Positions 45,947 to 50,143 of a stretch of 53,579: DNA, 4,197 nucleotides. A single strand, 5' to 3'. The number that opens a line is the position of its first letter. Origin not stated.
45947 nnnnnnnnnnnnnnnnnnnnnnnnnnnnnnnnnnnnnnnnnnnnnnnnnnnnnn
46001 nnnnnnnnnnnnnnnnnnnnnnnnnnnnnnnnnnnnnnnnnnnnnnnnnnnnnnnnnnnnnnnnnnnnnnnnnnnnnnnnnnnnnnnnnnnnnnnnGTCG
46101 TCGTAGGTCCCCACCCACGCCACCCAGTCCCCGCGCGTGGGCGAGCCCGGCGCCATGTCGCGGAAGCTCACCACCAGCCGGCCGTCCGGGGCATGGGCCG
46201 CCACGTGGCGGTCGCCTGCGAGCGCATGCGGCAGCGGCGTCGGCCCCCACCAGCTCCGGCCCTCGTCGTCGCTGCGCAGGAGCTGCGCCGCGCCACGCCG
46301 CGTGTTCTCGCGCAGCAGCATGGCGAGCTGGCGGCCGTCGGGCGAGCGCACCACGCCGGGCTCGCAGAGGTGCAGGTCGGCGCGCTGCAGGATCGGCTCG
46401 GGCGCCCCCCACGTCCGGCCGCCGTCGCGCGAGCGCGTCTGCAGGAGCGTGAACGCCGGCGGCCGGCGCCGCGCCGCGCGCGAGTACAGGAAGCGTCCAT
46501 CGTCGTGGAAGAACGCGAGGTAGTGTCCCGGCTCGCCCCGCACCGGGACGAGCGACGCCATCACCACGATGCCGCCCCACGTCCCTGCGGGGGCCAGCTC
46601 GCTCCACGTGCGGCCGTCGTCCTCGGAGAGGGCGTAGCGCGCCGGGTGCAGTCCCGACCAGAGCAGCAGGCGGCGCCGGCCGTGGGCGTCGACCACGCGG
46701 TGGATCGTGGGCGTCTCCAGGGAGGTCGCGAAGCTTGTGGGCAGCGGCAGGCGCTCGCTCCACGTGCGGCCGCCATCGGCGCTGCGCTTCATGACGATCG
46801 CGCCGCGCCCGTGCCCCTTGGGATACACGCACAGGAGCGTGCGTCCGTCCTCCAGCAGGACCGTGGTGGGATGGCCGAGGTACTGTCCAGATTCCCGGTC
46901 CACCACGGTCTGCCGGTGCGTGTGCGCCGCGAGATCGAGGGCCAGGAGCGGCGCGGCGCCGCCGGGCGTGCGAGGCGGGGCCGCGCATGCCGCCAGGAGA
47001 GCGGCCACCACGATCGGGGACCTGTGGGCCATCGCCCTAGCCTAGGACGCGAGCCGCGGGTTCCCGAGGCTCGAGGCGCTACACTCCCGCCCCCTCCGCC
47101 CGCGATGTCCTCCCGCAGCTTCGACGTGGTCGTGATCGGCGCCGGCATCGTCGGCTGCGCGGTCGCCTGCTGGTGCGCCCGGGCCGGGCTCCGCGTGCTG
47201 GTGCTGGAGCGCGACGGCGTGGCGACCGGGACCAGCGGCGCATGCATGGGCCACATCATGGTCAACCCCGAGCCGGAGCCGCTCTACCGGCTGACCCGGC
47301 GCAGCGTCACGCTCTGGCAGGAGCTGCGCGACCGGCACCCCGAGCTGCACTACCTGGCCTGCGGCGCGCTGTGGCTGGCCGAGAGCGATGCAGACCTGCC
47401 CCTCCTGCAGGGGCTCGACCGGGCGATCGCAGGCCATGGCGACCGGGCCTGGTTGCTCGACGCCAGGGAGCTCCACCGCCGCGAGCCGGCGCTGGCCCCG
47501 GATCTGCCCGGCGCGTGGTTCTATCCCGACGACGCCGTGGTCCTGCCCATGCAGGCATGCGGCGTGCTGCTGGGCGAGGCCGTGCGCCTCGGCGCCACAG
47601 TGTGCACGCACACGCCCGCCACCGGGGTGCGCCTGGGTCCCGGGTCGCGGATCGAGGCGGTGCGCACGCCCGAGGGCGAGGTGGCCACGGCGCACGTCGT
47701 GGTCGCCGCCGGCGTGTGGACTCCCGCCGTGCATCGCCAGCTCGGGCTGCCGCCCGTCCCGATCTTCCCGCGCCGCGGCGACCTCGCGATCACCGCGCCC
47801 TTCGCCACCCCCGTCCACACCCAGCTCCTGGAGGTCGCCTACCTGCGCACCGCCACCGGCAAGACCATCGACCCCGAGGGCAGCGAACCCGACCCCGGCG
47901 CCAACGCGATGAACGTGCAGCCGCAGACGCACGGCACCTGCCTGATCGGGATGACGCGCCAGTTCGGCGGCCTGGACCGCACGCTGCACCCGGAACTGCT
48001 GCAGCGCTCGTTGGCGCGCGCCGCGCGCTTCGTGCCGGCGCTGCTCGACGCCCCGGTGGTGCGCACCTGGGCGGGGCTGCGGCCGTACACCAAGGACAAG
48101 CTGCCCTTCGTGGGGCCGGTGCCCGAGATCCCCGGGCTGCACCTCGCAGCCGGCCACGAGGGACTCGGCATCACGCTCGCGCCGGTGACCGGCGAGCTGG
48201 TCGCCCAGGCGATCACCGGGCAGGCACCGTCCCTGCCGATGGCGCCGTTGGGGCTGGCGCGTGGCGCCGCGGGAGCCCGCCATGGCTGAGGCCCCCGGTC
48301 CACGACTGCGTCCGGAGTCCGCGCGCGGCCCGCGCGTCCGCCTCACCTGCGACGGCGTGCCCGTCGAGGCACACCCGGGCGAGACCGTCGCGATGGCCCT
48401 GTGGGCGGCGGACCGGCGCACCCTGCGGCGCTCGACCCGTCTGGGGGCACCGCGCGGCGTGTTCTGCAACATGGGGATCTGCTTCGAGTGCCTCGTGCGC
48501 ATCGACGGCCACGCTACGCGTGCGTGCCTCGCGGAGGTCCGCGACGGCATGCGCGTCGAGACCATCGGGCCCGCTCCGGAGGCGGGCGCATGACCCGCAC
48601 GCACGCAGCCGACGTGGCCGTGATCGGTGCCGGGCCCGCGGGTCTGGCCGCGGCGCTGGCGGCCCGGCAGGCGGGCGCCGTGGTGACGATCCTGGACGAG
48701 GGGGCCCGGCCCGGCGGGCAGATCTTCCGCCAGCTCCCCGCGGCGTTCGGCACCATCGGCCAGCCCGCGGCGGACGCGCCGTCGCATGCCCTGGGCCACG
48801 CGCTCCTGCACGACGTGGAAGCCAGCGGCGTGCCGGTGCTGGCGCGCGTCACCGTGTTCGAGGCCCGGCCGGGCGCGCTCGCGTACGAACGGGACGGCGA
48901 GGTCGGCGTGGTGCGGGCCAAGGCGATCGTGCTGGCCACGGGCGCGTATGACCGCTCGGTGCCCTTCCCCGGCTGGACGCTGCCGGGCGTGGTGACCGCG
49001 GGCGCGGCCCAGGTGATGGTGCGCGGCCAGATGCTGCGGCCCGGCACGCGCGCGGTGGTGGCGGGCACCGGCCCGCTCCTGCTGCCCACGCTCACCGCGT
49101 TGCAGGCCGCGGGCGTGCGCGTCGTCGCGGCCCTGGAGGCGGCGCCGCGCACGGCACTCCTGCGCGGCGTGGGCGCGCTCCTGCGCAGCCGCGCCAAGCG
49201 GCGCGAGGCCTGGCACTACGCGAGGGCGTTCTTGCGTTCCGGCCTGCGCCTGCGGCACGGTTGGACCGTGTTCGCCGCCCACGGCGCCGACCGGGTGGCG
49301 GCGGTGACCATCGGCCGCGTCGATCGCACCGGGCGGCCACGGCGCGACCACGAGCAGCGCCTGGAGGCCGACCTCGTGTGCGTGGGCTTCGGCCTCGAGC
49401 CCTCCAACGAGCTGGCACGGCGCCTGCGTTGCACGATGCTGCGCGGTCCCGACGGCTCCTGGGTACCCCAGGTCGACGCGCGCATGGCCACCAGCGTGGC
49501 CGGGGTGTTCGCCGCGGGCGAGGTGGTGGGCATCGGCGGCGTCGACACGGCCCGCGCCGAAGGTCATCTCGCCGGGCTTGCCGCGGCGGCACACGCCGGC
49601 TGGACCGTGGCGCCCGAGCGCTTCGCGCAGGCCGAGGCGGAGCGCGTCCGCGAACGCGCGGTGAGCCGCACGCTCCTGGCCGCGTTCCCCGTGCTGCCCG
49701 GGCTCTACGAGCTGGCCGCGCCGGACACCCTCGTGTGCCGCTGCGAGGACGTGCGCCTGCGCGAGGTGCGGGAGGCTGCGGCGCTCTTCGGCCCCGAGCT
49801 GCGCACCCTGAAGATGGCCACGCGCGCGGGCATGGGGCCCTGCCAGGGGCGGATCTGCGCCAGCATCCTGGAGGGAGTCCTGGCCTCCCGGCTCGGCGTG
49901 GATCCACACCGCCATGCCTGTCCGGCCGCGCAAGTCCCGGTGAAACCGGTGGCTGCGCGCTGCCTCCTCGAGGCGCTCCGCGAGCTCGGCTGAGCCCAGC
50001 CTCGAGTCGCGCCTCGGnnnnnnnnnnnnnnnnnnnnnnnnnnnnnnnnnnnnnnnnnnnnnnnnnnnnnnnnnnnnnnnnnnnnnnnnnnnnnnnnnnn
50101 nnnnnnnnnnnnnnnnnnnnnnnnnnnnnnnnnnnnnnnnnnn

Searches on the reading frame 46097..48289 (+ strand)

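Call 8: search_protein_families(library=pfam, proteins=[window:46097-48289:+], max_evalue=0.001)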
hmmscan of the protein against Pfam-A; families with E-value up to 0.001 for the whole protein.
window:46097-48289:+ (730 aa): 5 families
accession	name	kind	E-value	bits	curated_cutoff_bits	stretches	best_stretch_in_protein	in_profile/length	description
PF01266.30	DAO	-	3e-73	247.8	27.9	1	343-704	1-352/353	FAD dependent oxidoreductase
PF12831.13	FAD_oxidored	-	3.5e-07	30.3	27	1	343-414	1-68/416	FAD dependent oxidoreductase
PF00890.30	FAD_binding_2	-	3e-06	27.1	20.4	1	343-389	1-47/414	FAD binding domain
PF13450.12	NAD_binding_8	-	0.00012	22.7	21.9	1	346-378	1-33/68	NAD(P)-binding Rossmann-like domain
PF07992.20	Pyr_redox_2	-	0.00051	20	26.1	0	343-372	144-173/291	Pyridine nucleotide-disulphide oxidoreductase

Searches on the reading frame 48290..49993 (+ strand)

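Call 8: search_protein_families(library=pfam, proteins=[window:48290-49993:+], max_evalue=0.001)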
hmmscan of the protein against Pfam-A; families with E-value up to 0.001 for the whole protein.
window:48290-49993:+ (567 aa): 10 families
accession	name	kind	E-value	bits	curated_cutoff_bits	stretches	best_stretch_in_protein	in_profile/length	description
PF07992.20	Pyr_redox_2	-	2.3e-27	96.6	26.1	1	108-425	2-291/291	Pyridine nucleotide-disulphide oxidoreductase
PF03486.20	HI0933_like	-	9.6e-09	35.5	50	1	108-145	2-39/244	HI0933-like protein Rossmann domain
PF12831.13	FAD_oxidored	-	1.4e-07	31.6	27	1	108-153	1-46/416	FAD dependent oxidoreductase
PF01134.28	GIDA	-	1.4e-07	31.4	22.1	0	108-135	1-28/391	Glucose inhibited division protein A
PF13450.12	NAD_binding_8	-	2.6e-07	31.2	21.9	1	111-147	1-37/68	NAD(P)-binding Rossmann-like domain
PF13738.12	Pyr_redox_3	-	8.5e-07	28.9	30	1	111-150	2-40/305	Pyridine nucleotide-disulphide oxidoreductase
PF00890.30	FAD_binding_2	-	2e-06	27.7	20.4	1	108-155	1-44/414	FAD binding domain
PF04324.20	Fer2_BFD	-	3e-06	27.9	26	1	481-532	1-49/50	BFD-like [2Fe-2S] binding domain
PF01262.27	AlaDh_PNT_C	-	8.6e-06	25.8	23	1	101-138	23-60/214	Alanine dehydrogenase/PNT, C-terminal domain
PF01266.30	DAO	-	8.3e-05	22.7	27.9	1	108-144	1-38/353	FAD dependent oxidoreductase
